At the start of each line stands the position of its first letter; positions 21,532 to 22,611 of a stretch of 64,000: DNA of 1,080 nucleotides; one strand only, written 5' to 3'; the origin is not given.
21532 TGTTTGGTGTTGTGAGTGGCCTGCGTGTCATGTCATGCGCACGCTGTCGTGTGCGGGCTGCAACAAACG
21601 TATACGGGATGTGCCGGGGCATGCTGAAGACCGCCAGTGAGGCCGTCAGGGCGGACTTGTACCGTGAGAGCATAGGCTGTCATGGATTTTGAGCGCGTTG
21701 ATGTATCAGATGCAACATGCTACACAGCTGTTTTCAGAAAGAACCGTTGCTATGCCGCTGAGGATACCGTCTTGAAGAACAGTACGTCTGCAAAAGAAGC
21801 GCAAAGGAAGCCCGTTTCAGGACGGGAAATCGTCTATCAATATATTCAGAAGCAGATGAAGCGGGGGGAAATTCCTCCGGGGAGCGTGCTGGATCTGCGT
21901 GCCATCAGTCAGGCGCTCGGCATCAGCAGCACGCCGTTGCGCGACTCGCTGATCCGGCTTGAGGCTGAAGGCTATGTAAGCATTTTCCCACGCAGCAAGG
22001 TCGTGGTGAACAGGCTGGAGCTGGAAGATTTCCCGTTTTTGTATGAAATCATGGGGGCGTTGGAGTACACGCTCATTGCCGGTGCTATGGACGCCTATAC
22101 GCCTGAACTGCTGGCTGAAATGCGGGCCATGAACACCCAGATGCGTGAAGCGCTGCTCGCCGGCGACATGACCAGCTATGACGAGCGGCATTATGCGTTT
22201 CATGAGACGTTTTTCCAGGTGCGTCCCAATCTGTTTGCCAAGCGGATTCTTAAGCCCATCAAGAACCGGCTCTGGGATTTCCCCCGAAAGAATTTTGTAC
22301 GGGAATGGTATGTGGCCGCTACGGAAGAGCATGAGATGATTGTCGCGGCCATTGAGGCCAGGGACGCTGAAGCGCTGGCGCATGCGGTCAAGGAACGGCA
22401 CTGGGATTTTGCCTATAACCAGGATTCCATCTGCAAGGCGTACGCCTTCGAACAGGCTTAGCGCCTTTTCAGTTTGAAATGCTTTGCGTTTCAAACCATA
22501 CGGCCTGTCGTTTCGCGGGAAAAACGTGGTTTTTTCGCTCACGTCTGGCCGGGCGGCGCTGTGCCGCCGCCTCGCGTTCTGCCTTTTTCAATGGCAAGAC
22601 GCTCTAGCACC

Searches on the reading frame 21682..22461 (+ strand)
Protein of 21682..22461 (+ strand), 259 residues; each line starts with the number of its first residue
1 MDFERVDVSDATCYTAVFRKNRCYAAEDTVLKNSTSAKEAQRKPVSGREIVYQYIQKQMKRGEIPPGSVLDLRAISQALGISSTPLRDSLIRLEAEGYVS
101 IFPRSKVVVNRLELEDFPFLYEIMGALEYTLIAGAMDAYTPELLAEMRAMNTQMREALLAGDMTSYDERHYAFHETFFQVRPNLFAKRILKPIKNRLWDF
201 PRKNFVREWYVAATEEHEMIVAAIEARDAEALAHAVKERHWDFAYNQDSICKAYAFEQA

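Call 27: find_encoding_contigs(protein=window:21682-22461:+, flank=3000, max_places=10)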
Protein window:21682-22461:+ (259 aa): 23 contigs read that carry it; 10 places shown.
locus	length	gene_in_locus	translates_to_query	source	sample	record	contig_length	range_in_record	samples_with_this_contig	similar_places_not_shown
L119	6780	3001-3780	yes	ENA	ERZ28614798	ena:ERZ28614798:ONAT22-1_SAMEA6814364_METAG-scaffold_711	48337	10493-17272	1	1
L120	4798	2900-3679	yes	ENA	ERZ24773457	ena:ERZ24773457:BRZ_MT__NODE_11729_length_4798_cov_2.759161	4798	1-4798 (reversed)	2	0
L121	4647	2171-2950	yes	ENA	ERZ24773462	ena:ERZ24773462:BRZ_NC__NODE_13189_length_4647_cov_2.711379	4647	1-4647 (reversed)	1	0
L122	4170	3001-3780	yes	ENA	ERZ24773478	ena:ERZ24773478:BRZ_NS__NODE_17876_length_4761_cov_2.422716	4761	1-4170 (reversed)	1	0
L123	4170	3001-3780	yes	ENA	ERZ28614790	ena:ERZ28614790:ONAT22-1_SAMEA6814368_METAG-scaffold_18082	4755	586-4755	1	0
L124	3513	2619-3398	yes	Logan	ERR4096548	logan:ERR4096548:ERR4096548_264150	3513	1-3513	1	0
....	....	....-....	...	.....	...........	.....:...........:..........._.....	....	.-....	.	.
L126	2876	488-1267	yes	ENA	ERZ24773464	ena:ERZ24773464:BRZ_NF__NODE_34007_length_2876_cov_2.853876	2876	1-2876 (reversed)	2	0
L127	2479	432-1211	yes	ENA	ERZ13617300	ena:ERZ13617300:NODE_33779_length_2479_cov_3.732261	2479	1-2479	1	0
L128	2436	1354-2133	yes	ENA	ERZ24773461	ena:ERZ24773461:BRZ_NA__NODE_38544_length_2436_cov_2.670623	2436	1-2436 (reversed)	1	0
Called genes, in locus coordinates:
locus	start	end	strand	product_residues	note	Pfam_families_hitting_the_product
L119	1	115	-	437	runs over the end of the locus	PF06808:DctM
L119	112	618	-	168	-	PF04290:DctQ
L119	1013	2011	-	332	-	PF03480:DctP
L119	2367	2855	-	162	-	-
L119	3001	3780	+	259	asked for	PF00392:GntR, PF07729:FCD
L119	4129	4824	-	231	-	PF00440:TetR_N, PF09209:CecR_C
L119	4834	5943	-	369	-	PF12679:ABC2_membrane_2, PF12698:ABC2_membrane_3, PF01061:ABC2_membrane, PF12730:ABC2_membrane_4 (weak)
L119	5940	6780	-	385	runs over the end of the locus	PF12679:ABC2_membrane_2, PF12698:ABC2_membrane_3, PF01061:ABC2_membrane, PF12730:ABC2_membrane_4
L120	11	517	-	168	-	PF04290:DctQ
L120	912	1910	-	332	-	PF03480:DctP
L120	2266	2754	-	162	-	-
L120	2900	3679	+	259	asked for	PF00392:GntR, PF07729:FCD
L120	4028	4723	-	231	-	PF00440:TetR_N, PF09209:CecR_C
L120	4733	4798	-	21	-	?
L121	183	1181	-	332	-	PF03480:DctP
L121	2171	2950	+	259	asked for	PF00392:GntR, PF07729:FCD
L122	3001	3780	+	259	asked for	PF00392:GntR, PF07729:FCD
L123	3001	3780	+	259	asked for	PF00392:GntR, PF07729:FCD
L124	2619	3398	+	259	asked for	PF00392:GntR, PF07729:FCD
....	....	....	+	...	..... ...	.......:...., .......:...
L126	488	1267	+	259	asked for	PF00392:GntR, PF07729:FCD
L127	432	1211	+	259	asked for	PF00392:GntR, PF07729:FCD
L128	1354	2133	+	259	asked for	PF00392:GntR, PF07729:FCD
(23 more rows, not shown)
